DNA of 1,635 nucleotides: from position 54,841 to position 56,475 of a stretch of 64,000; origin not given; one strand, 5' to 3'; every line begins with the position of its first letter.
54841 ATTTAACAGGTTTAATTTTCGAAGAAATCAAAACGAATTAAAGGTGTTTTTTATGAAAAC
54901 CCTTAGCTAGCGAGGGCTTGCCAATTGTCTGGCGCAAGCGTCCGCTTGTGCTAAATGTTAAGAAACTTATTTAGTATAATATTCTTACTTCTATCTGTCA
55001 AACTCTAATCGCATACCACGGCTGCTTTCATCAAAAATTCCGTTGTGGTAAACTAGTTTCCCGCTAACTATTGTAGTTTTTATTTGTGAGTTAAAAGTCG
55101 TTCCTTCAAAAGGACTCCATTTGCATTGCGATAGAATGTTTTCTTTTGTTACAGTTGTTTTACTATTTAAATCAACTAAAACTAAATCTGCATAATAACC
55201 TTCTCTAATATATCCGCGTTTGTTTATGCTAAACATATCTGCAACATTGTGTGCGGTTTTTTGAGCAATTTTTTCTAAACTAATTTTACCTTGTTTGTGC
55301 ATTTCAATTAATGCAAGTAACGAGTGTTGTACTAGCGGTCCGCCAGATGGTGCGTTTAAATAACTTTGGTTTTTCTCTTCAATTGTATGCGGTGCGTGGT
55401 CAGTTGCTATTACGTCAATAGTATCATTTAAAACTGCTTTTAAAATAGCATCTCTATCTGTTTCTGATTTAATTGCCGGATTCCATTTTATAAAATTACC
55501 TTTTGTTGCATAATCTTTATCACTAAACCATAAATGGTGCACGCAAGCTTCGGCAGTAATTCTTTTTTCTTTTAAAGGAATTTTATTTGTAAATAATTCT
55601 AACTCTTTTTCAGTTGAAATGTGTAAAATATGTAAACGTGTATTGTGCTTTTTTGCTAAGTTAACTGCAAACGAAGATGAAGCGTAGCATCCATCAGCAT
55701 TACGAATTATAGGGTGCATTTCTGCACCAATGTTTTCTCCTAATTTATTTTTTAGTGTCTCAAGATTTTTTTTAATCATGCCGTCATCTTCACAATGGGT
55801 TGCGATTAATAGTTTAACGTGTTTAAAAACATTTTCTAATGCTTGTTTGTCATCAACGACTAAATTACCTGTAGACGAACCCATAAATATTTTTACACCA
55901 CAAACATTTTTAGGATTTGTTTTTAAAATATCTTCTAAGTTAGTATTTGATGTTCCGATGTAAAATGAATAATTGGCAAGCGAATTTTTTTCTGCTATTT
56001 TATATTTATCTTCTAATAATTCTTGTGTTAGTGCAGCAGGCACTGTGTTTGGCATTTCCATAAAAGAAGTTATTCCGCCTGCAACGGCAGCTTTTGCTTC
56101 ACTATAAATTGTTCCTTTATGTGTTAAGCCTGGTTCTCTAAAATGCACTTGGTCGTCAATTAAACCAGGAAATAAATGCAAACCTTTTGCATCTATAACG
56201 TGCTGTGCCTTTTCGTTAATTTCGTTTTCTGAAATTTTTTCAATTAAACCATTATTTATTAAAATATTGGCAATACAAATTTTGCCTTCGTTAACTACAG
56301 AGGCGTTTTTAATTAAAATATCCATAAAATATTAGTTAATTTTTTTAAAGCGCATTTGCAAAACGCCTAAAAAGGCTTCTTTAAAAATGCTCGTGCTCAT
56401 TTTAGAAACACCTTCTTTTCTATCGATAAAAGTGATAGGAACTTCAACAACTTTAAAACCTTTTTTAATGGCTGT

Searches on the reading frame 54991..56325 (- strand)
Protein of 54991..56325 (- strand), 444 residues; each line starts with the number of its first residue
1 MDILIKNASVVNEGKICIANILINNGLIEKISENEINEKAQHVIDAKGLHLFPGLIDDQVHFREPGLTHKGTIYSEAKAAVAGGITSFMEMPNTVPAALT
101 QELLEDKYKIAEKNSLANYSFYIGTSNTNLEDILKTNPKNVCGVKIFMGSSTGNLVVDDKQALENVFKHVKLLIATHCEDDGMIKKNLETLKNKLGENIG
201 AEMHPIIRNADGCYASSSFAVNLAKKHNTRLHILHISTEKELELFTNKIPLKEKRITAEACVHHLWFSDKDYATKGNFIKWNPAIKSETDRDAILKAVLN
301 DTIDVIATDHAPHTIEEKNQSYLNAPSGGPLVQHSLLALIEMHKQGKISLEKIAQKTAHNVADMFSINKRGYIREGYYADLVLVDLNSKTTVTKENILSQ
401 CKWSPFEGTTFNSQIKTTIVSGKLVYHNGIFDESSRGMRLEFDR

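Call 24: find_homologous_proteins(query=window:54991-56325:-, max_evalue=1e-100)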
Query window:54991-56325:- (444 aa): 8000 proteins with E <= 1e-100 among 8000 candidates; the best 120 are listed.
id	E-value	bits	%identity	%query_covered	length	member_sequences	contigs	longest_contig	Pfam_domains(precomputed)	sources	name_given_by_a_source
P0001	8.3e-295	995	100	100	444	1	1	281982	PF07969.18,PF12890.14,PF01979.27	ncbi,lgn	ncbi:MAG: dihydroorotase [Bacteroidota bacterium]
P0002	4.8e-282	953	95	100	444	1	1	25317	PF07969.18,PF12890.14,PF01979.27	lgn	-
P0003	9.9e-257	870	86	100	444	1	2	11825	PF07969.18,PF12890.14,PF01979.27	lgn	-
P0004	7.2e-212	722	70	100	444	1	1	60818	PF12890.14,PF01979.27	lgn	-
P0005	3.8e-210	716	70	100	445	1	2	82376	PF07969.18,PF12890.14,PF01979.27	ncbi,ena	-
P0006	3.9e-210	716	71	100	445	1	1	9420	PF12890.14,PF01979.27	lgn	-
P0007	1.4e-209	715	71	100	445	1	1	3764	PF01979.27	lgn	-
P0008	2.7e-208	710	71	99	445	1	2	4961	PF12890.14,PF01979.27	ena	-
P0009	5.7e-208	709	70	100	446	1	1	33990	PF01979.27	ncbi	-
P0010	8.0e-208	709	70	99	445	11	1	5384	PF01979.27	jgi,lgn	-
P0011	1.8e-207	708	69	100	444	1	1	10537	PF07969.18,PF12890.14,PF01979.27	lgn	-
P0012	3.4e-207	707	62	99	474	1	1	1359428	PF07969.18,PF12890.14,PF01979.27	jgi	jgi:dihydroorotase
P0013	4.1e-207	707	68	100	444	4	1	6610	PF12890.14,PF01979.27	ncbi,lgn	-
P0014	4.6e-207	706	69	100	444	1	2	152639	PF07969.18,PF01979.27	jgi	jgi:dihydroorotase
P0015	6.3e-207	706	69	100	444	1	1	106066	PF07969.18,PF12890.14,PF01979.27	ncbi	-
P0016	6.4e-207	706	69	99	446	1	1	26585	PF12890.14,PF01979.27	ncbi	-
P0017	6.9e-207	706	69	100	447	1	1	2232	PF07969.18,PF01979.27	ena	-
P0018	2.0e-206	704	69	100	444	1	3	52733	PF07969.18,PF01979.27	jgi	jgi:dihydroorotase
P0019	2.6e-206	704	69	99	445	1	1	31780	PF12890.14,PF01979.27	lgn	-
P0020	2.7e-206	704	70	99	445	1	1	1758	PF12890.14,PF01979.27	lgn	-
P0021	3.0e-206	704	69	100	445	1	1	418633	PF12890.14,PF01979.27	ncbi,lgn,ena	-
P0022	3.5e-206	703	69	100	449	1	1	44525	PF01979.27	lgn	-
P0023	4.3e-206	703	69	100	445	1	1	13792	PF12890.14,PF01979.27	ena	-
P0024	5.3e-206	703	70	99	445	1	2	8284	PF12890.14,PF01979.27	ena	-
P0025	5.4e-206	703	70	99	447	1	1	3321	PF12890.14,PF01979.27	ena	-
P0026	9.9e-206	702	68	99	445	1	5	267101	PF07969.18,PF01979.27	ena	-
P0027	1.3e-205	702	71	100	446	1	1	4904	PF07969.18,PF12890.14,PF01979.27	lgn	-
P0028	1.4e-205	701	68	99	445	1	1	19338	PF07969.18,PF01979.27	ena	-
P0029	1.6e-205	701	69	99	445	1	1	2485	PF01979.27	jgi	-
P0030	1.7e-205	701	69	100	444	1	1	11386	PF12890.14,PF01979.27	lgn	-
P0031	1.7e-205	701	69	99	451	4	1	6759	PF07969.18,PF01979.27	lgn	-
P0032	1.8e-205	701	69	99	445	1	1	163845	PF12890.14,PF01979.27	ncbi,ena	-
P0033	2.2e-205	701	69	99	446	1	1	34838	PF07969.18,PF12890.14,PF01979.27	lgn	-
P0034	3.4e-205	700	69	100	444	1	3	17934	PF07969.18,PF01979.27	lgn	-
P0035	5.6e-205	699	68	100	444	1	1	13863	PF07969.18,PF12890.14,PF01979.27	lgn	-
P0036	6.2e-205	699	69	100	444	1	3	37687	PF07969.18,PF12890.14,PF01979.27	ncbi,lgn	-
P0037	6.3e-205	699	69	99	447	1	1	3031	PF12890.14,PF01979.27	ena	-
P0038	6.9e-205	699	68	99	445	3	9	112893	PF01979.27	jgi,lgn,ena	-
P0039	8.2e-205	699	70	100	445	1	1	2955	PF07969.18,PF12890.14,PF01979.27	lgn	-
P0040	9.6e-205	699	68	100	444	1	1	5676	PF07969.18,PF12890.14,PF01979.27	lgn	-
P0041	1.6e-204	698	68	100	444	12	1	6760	PF07969.18,PF01979.27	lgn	-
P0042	3.1e-204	697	68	100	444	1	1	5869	PF07969.18,PF12890.14,PF01979.27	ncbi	ncbi:MAG: dihydroorotase [Bacteroidia bacterium]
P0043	3.5e-204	697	68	100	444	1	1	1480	PF07969.18,PF01979.27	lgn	-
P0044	3.5e-204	697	69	100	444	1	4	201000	PF07969.18,PF01979.27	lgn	-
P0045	3.7e-204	697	69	100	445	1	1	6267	PF01979.27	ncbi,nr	ncbi:MAG: dihydroorotase [Bacteroidetes bacterium]|nr:dihydroorotase [Bacteroidota bacterium]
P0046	4.2e-204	697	70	99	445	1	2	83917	PF07969.18,PF12890.14,PF01979.27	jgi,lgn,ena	-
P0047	4.6e-204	696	68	100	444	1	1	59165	PF07969.18,PF12890.14,PF01979.27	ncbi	-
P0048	5.5e-204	696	70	99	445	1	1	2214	PF12890.14,PF01979.27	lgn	-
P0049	5.8e-204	696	69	100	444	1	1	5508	PF07969.18,PF01979.27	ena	-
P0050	7.3e-204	696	68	100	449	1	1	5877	PF07969.18,PF12890.14,PF01979.27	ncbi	-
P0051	7.7e-204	696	70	100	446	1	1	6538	PF07969.18,PF12890.14,PF01979.27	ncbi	-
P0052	7.7e-204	696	67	100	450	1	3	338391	PF07969.18,PF12890.14,PF01979.27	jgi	jgi:dihydroorotase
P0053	8.8e-204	696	68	99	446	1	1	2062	PF07969.18,PF12890.14,PF01979.27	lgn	-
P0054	1.3e-203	695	68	100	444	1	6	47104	PF07969.18,PF12890.14,PF01979.27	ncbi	ncbi:MAG: dihydroorotase [Bacteroidia bacterium]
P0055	2.6e-203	694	68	99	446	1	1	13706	PF07969.18,PF01979.27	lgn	-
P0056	2.8e-203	694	69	100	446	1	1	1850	PF07969.18,PF01979.27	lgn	-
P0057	2.9e-203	694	68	100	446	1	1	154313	PF07969.18,PF12890.14,PF01979.27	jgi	jgi:dihydroorotase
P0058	3.0e-203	694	68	100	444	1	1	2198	PF07969.18,PF01979.27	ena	-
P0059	4.9e-203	693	68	100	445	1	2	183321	PF07969.18,PF01979.27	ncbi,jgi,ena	ncbi:MAG: dihydroorotase [Bacteroidia bacterium]|jgi:dihydroorotase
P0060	4.9e-203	693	68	99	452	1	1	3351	PF07969.18,PF12890.14,PF01979.27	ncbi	-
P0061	6.0e-203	693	69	100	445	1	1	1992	PF07969.18,PF12890.14,PF01979.27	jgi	jgi:dihydroorotase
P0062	6.7e-203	693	69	100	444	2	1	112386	PF07969.18,PF01979.27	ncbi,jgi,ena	jgi:dihydroorotase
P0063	6.8e-203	693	68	100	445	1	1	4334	PF07969.18,PF12890.14,PF01979.27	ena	-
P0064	7.0e-203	693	69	100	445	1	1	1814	PF07969.18,PF12890.14,PF01979.27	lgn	-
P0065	7.5e-203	692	68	100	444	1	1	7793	PF07969.18,PF12890.14,PF01979.27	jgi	jgi:dihydroorotase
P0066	7.8e-203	692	69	100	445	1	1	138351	PF07969.18,PF12890.14,PF01979.27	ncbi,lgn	-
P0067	7.9e-203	692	70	100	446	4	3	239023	PF07969.18,PF12890.14,PF01979.27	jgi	jgi:dihydroorotase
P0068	8.2e-203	692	69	100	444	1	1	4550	PF07969.18,PF12890.14,PF01979.27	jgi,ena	-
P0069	8.7e-203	692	68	99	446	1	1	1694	PF07969.18,PF01979.27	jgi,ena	-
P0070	1.1e-202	692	69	100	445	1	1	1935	PF07969.18,PF12890.14,PF01979.27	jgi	jgi:dihydroorotase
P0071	1.1e-202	692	69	100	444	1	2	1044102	PF07969.18,PF12890.14,PF01979.27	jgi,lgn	-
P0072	1.1e-202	692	69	100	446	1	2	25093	PF07969.18,PF01979.27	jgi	jgi:dihydroorotase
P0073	1.1e-202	692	68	99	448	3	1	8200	PF07969.18,PF01979.27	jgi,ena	jgi:dihydroorotase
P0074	1.2e-202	692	67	99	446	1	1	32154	PF07969.18,PF01979.27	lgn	-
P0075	1.2e-202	692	68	99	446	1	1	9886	PF07969.18,PF01979.27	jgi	jgi:dihydroorotase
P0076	1.5e-202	692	69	100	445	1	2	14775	PF12890.14,PF01979.27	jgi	jgi:dihydroorotase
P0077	1.5e-202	691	68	100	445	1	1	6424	PF07969.18,PF12890.14,PF01979.27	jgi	jgi:dihydroorotase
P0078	1.5e-202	691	68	100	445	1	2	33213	PF01979.27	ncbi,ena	-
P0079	1.6e-202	691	70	100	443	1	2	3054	PF07969.18,PF12890.14,PF01979.27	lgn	-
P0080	1.7e-202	691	68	100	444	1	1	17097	PF07969.18,PF12890.14,PF01979.27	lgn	-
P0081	1.8e-202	691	68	100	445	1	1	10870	PF07969.18,PF12890.14,PF01979.27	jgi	jgi:dihydroorotase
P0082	1.8e-202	691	68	100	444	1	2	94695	PF01979.27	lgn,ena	-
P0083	1.8e-202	691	67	100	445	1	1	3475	PF07969.18,PF01979.27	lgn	-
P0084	1.9e-202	691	67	99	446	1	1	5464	PF01979.27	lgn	-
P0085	1.9e-202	691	67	100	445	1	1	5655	PF01979.27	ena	-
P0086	3.9e-202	690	68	100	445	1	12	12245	PF07969.18,PF12890.14,PF01979.27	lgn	-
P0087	4.1e-202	690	67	100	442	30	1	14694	PF07969.18,PF12890.14,PF01979.27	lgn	-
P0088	4.3e-202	690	67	99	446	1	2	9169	PF01979.27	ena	-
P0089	6.5e-202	689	69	100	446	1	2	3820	PF07969.18,PF12890.14,PF01979.27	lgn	-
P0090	8.3e-202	689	69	100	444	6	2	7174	PF07969.18,PF01979.27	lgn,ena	-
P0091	8.8e-202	689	67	99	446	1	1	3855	PF01979.27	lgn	-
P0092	9.6e-202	689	68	100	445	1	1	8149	PF07969.18,PF12890.14,PF01979.27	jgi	jgi:dihydroorotase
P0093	1.0e-201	689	68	100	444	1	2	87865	PF07969.18,PF01979.27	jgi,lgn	-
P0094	1.0e-201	689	67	100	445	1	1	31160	PF07969.18,PF12890.14,PF01979.27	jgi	jgi:dihydroorotase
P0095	1.2e-201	689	69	100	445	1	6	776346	PF07969.18,PF12890.14,PF01979.27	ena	-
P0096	1.2e-201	689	69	100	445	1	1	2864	PF07969.18,PF01979.27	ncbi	-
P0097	1.3e-201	688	68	100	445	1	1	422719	PF07969.18,PF12890.14,PF01979.27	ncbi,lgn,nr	ncbi:MAG: amidohydrolase [Bacteroidetes bacterium]|nr:amidohydrolase [Bacteroidota bacterium]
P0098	1.4e-201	688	68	99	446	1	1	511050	PF07969.18,PF01979.27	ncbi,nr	ncbi:MAG: dihydroorotase [Bacteroidia bacterium]|nr:dihydroorotase [Bacteroidia bacterium]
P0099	1.5e-201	688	68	100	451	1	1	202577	PF07969.18,PF01979.27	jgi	jgi:dihydroorotase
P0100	1.6e-201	688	68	99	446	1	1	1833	PF07969.18,PF12890.14,PF01979.27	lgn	-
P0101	1.6e-201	688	67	99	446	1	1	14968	PF07969.18,PF01979.27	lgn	-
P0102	1.9e-201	688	68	99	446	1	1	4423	PF07969.18,PF01979.27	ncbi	-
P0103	2.2e-201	688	68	100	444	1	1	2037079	PF07969.18,PF12890.14,PF01979.27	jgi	jgi:dihydroorotase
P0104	2.3e-201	688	68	100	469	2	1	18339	PF07969.18,PF12890.14,PF01979.27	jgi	-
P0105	2.9e-201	687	67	100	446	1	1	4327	PF01979.27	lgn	-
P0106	3.1e-201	687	67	99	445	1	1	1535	PF07969.18,PF01979.27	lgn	-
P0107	3.6e-201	687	67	99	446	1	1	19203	PF07969.18,PF01979.27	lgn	-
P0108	3.9e-201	687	69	100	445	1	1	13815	PF07969.18,PF12890.14,PF01979.27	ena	-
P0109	3.9e-201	687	67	99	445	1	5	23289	PF07969.18,PF01979.27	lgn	-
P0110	4.0e-201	687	69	100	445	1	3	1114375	PF07969.18,PF12890.14,PF01979.27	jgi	jgi:dihydroorotase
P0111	4.4e-201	687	69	100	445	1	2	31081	PF07969.18,PF12890.14,PF01979.27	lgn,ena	-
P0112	4.6e-201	687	68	100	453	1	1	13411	PF07969.18,PF01979.27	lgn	-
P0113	4.8e-201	687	68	100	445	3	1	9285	PF07969.18,PF12890.14,PF01979.27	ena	-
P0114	5.5e-201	686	68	100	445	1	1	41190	PF07969.18,PF12890.14,PF01979.27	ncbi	ncbi:MAG: dihydroorotase [Bacteroidota bacterium]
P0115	5.7e-201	686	69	100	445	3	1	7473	PF07969.18,PF12890.14,PF01979.27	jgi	-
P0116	7.5e-201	686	68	100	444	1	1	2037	PF12890.14,PF01979.27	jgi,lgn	-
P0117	7.8e-201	686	69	100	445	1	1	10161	PF07969.18,PF12890.14,PF01979.27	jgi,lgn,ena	-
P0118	7.9e-201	686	69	100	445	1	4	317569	PF07969.18,PF12890.14,PF01979.27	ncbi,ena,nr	ncbi:MAG: dihydroorotase [Bacteroidetes bacterium RIFCSPLOWO2_12_FULL_35_15]|nr:MAG: dihydroorotase 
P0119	8.5e-201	686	67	99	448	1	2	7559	PF07969.18,PF01979.27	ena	-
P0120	9.2e-201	686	69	100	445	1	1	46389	PF07969.18,PF12890.14,PF01979.27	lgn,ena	-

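Call 25: find_encoding_contigs(protein=P0002, flank=5000, max_places=3)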
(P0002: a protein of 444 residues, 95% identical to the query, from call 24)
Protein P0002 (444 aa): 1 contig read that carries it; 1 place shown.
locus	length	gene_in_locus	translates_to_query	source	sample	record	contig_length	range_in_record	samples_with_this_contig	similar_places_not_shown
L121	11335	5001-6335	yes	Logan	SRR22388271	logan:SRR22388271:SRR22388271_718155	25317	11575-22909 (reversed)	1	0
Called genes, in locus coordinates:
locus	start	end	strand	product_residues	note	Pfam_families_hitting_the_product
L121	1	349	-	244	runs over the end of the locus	PF01183:Glyco_hydro_25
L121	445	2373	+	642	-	PF16177:ACAS_N, PF00501:AMP-binding, PF13193:AMP-binding_C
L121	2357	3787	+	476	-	PF13231:PMT_2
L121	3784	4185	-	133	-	PF03330:DPBB_1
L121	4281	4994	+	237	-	PF00535:Glycos_transf_2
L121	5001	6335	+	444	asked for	PF01979:Amidohydro_1, PF12890:DHOase, PF07969:Amidohydro_3 (weak)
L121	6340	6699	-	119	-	PF04237:YjbR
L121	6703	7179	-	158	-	PF13404:HTH_AsnC-type, PF13412:HTH_24, PF01037:AsnC_trans_reg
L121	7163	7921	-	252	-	PF04199:Cyclase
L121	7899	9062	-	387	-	PF04055:Radical_SAM, PF06969:HemN_C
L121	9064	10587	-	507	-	PF02518:HATPase_c, PF14501:HATPase_c_5 (weak)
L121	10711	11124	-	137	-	PF06491:Disulph_isomer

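Call 26: find_encoding_contigs(protein=P0003, flank=5000, max_places=3)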
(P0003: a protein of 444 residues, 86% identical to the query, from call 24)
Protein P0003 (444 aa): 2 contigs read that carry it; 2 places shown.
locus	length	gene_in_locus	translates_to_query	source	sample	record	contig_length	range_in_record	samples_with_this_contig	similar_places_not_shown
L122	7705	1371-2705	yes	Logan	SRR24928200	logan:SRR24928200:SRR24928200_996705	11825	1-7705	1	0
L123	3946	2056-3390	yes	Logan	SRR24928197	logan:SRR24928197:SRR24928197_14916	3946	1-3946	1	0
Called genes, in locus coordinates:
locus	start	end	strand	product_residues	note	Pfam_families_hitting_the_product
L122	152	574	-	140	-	PF03330:DPBB_1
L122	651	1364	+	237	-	PF00535:Glycos_transf_2, PF10111:Glyco_tranf_2_2 (weak)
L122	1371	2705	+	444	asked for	PF07969:Amidohydro_3 (faint), PF01979:Amidohydro_1, PF12890:DHOase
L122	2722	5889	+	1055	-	PF02384:N6_Mtase, PF20473:MmeI_Mtase (faint), PF07669:Eco57I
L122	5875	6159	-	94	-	PF04237:YjbR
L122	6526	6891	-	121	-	-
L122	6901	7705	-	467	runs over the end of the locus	PF00361:Proton_antipo_M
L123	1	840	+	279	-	?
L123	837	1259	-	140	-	PF03330:DPBB_1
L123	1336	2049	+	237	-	PF00535:Glycos_transf_2, PF10111:Glyco_tranf_2_2 (weak)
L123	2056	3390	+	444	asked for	PF07969:Amidohydro_3 (faint), PF01979:Amidohydro_1, PF12890:DHOase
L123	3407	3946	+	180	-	?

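Call 27: find_encoding_contigs(protein=P0004, flank=5000, max_places=3)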
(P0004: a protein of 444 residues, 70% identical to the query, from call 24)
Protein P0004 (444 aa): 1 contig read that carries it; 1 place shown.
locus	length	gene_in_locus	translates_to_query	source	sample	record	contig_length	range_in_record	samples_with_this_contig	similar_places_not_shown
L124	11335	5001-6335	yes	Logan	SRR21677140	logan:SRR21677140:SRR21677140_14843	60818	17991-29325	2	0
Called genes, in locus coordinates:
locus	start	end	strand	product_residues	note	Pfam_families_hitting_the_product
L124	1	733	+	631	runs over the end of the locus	PF16177:ACAS_N, PF00501:AMP-binding, PF13193:AMP-binding_C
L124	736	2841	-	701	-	PF05572:Peptidase_M43, PF00801:PKD (weak), PF18911:PKD_4 (weak), PF18962:Por_Secre_tail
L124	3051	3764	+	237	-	PF00535:Glycos_transf_2, PF10111:Glyco_tranf_2_2 (weak)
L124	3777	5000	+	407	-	PF04389:Peptidase_M28, PF01546:Peptidase_M20, PF00595:PDZ (weak), PF13180:PDZ_2, PF17820:PDZ_6 (weak)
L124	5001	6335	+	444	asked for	PF01979:Amidohydro_1, PF12890:DHOase (faint)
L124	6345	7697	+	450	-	PF01553:Acyltransferase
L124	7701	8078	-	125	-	-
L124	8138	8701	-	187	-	-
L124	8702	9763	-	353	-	PF13669:Glyoxalase_4 (faint), PF00903:Glyoxalase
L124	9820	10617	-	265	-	PF00106:adh_short, PF01370:Epimerase (faint), PF08659:KR, PF23441:SDR (weak), PF13561:adh_short_C2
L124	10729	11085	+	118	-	PF14129:DUF4296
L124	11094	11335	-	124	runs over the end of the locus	PF09345:SiaC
